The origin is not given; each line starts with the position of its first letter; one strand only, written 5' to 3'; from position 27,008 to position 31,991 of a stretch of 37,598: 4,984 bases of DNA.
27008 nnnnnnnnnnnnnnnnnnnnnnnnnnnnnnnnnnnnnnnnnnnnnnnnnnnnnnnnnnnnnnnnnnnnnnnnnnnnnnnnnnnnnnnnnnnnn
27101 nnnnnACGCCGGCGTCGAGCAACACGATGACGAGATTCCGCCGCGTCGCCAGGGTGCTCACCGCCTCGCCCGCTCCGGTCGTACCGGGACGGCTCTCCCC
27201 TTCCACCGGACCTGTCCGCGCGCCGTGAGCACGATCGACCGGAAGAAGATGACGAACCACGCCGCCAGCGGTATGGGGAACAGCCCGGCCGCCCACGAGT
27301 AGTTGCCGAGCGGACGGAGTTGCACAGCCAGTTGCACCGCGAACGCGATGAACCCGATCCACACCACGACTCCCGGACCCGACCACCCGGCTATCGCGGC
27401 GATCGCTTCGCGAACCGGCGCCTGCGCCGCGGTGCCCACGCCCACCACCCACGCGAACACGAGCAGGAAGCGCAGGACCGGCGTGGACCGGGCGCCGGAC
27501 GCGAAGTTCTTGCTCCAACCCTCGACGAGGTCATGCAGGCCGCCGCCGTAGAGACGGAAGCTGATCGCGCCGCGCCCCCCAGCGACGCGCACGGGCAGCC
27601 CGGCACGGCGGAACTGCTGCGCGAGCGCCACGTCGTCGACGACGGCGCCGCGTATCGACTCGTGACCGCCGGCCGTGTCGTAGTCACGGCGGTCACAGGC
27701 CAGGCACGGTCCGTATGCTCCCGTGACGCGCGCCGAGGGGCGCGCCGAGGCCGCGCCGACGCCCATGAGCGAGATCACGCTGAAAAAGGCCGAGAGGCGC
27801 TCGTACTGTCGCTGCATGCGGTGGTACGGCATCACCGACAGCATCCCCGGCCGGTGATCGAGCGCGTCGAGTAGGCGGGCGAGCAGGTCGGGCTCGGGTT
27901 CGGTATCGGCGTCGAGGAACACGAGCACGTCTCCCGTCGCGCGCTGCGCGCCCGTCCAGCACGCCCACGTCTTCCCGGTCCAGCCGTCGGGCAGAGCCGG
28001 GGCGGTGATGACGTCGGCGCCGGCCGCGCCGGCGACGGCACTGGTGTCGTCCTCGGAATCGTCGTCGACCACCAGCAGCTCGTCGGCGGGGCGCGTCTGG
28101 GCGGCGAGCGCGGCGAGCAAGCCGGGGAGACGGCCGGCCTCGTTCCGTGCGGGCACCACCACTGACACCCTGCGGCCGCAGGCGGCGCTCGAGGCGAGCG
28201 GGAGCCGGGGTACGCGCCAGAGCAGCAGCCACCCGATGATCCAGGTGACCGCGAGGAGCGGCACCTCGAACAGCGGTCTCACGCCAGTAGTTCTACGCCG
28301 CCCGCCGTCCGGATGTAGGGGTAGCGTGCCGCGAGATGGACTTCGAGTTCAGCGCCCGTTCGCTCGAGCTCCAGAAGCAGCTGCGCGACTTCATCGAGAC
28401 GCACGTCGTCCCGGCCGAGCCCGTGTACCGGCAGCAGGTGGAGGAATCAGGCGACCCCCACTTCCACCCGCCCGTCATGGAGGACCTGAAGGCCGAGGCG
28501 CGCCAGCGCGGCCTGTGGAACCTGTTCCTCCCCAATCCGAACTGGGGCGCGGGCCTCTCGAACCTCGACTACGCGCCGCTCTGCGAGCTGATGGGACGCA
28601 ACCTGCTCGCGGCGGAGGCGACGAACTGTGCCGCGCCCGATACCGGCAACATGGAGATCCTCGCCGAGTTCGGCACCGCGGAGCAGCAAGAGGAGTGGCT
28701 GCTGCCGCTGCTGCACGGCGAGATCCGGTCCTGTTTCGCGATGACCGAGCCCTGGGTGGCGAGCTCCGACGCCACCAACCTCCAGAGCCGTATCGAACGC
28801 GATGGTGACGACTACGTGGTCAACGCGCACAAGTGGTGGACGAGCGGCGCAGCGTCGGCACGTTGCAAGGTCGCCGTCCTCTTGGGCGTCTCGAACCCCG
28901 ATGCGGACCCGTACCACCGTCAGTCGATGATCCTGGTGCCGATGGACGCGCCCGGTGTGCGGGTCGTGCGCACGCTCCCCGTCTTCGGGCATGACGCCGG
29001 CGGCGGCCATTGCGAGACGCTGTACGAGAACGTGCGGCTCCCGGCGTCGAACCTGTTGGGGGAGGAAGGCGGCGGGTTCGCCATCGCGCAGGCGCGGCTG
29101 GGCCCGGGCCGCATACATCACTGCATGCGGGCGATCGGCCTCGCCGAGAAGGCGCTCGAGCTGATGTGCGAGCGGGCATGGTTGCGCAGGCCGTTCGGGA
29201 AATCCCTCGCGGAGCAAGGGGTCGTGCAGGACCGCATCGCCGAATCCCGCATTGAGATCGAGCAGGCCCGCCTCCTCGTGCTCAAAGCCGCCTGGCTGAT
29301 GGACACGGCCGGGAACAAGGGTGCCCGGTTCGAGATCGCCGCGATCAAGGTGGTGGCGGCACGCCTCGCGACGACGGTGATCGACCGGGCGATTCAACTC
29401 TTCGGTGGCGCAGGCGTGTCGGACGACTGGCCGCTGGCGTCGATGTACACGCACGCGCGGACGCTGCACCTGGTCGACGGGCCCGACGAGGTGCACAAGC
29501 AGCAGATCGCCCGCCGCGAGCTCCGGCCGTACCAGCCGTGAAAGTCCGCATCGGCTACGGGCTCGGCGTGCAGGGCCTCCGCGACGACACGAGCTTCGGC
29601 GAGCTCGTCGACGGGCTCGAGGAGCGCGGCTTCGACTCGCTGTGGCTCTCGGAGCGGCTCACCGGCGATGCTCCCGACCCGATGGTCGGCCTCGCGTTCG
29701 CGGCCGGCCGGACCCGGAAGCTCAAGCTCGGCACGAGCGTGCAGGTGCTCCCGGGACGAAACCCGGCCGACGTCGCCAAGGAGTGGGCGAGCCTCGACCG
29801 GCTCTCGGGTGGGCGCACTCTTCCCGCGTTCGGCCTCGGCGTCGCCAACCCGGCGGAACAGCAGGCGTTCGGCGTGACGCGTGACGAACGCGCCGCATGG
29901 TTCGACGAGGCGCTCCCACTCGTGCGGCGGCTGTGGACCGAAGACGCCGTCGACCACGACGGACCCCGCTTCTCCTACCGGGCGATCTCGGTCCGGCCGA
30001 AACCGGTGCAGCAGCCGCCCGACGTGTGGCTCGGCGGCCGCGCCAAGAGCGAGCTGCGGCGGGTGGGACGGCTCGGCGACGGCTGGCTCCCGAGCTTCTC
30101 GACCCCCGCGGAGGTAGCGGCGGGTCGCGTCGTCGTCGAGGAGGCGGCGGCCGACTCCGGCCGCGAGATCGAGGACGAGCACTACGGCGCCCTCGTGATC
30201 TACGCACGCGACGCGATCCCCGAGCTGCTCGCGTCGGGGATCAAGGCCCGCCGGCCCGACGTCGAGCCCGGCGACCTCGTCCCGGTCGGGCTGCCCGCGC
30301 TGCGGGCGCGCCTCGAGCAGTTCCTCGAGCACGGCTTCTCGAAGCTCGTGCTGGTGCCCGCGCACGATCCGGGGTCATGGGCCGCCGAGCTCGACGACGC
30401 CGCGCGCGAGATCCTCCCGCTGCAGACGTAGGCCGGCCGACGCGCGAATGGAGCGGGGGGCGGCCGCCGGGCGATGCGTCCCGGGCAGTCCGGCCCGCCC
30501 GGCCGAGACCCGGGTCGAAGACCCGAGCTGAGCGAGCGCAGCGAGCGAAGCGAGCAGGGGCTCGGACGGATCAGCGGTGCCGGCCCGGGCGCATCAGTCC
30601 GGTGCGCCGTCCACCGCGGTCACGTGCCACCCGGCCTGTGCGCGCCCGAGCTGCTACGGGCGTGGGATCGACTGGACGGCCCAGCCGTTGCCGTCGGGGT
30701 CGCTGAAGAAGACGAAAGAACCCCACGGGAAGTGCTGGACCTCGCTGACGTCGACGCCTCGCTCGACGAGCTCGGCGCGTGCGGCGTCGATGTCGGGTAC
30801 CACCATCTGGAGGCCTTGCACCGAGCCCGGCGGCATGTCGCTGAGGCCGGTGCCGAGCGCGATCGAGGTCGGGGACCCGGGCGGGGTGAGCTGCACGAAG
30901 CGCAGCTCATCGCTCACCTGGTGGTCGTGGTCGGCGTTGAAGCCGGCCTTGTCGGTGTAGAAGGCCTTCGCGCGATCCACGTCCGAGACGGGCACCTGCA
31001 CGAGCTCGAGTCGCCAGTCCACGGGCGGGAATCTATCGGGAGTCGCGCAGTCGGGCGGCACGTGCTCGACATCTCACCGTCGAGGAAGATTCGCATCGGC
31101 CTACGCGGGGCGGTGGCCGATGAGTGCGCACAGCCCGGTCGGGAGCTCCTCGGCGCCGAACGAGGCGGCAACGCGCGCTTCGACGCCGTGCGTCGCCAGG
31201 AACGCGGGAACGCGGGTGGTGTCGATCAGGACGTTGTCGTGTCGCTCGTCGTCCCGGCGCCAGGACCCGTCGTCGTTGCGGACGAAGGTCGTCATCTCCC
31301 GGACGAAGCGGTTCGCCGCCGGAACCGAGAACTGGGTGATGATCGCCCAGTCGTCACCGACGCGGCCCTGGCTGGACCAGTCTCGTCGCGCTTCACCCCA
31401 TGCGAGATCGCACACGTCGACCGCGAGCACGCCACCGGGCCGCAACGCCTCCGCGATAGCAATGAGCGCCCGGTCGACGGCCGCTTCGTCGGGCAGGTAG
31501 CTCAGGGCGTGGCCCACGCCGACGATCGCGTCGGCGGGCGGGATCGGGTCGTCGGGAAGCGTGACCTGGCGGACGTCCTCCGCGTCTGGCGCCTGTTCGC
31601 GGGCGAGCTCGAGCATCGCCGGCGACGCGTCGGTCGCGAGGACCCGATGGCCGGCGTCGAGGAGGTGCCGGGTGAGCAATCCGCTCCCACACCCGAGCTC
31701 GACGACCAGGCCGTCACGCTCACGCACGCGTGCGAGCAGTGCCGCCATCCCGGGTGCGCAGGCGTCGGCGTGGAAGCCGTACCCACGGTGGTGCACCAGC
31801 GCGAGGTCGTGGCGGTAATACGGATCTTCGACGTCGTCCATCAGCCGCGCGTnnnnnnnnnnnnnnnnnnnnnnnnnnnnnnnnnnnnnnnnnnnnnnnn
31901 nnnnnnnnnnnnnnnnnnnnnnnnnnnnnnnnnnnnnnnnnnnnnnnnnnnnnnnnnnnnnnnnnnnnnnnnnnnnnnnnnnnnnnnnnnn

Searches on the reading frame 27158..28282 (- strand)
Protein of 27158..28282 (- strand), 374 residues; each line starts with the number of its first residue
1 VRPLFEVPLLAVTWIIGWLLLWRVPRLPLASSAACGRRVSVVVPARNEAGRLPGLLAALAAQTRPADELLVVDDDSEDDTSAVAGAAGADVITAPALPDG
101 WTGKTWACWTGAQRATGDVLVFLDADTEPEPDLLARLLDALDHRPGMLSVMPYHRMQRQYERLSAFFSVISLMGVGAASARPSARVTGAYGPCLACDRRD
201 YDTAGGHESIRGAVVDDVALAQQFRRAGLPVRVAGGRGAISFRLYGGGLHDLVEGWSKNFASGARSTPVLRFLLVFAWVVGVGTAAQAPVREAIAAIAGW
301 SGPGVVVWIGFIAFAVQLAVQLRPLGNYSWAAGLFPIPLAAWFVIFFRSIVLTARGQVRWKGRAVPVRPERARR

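Call 73: search_protein_families(library=pfam, proteins=[window:27158-28282:-], max_evalue=0.0001)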
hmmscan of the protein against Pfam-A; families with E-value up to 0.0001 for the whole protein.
window:27158-28282:- (374 aa): 3 families
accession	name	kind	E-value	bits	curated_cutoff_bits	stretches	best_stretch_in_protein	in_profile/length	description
PF00535.33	Glycos_transf_2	-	7.8e-23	81.7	23.3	1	40-156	1-119/168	Glycosyl transferase family 2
PF13506.12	Glyco_transf_21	-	1.9e-13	50.7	21.7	1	98-234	12-147/174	Glycosyl transferase family 21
PF13641.12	Glyco_tranf_2_3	-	2.8e-13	50.9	27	1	38-233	2-203/230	Glycosyltransferase like family 2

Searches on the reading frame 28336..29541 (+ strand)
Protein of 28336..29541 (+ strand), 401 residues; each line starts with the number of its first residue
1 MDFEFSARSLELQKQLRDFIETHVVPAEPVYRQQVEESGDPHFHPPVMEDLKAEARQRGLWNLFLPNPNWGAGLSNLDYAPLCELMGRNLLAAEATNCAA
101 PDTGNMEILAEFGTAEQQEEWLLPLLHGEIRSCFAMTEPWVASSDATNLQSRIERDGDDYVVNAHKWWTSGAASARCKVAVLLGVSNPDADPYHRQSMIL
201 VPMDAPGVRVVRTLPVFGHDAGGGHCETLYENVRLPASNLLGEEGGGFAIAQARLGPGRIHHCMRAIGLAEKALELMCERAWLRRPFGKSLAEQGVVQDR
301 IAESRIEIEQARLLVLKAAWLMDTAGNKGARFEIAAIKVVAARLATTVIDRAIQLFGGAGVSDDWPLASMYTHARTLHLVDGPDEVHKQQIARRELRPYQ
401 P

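Call 74: search_protein_families(library=pfam, proteins=[window:28336-29541:+], max_evalue=0.0001)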
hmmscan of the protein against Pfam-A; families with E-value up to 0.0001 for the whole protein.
window:28336-29541:+ (401 aa): 4 families
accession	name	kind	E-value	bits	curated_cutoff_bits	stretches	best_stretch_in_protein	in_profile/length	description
PF00441.29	Acyl-CoA_dh_1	-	3.4e-41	141.3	22.4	1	245-395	1-149/150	Acyl-CoA dehydrogenase, C-terminal domain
PF02770.24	Acyl-CoA_dh_M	-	2.5e-17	63.3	33.3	1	133-233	1-97/97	Acyl-CoA dehydrogenase, middle domain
PF08028.16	Acyl-CoA_dh_2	-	2.5e-13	50.9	22.7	1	261-367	2-116/134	Acyl-CoA dehydrogenase, C-terminal domain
PF02771.21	Acyl-CoA_dh_N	-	2e-10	41.5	22.9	1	10-129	5-113/113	Acyl-CoA dehydrogenase, N-terminal domain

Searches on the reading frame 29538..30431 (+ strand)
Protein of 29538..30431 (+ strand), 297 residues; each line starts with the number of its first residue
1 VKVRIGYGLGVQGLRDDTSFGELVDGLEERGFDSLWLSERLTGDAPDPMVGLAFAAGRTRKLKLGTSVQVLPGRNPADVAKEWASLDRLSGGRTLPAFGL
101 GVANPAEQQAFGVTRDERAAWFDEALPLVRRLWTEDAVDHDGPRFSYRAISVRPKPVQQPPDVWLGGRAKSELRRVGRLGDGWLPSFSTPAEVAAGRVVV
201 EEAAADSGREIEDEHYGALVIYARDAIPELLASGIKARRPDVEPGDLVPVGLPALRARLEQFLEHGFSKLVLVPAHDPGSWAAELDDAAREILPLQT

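Call 74: search_protein_families(library=pfam, proteins=[window:29538-30431:+], max_evalue=0.0001)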
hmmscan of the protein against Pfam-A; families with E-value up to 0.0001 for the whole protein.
window:29538-30431:+ (297 aa): 1 family
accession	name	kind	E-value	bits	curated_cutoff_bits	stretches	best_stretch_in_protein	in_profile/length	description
PF00296.26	Bac_luciferase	-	4.1e-46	158.2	27.9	1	20-219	25-225/314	Luciferase-like monooxygenase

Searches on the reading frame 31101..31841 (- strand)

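Call 74: search_protein_families(library=pfam, proteins=[window:31101-31841:-], max_evalue=0.0001)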
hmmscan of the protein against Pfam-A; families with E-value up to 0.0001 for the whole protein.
window:31101-31841:- (246 aa): 4 families
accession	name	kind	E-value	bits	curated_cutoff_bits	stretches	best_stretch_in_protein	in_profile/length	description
PF08242.18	Methyltransf_12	-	1.4e-14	55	30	1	47-139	1-98/98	Methyltransferase domain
PF13649.12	Methyltransf_25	-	1.2e-13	51.9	27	1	46-137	1-97/97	Methyltransferase domain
PF08241.18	Methyltransf_11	-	3.1e-12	47.4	21.2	1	48-140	2-94/95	Methyltransferase domain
PF13489.12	Methyltransf_23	-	3.4e-09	37.1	27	1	29-157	10-134/164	Methyltransferase domain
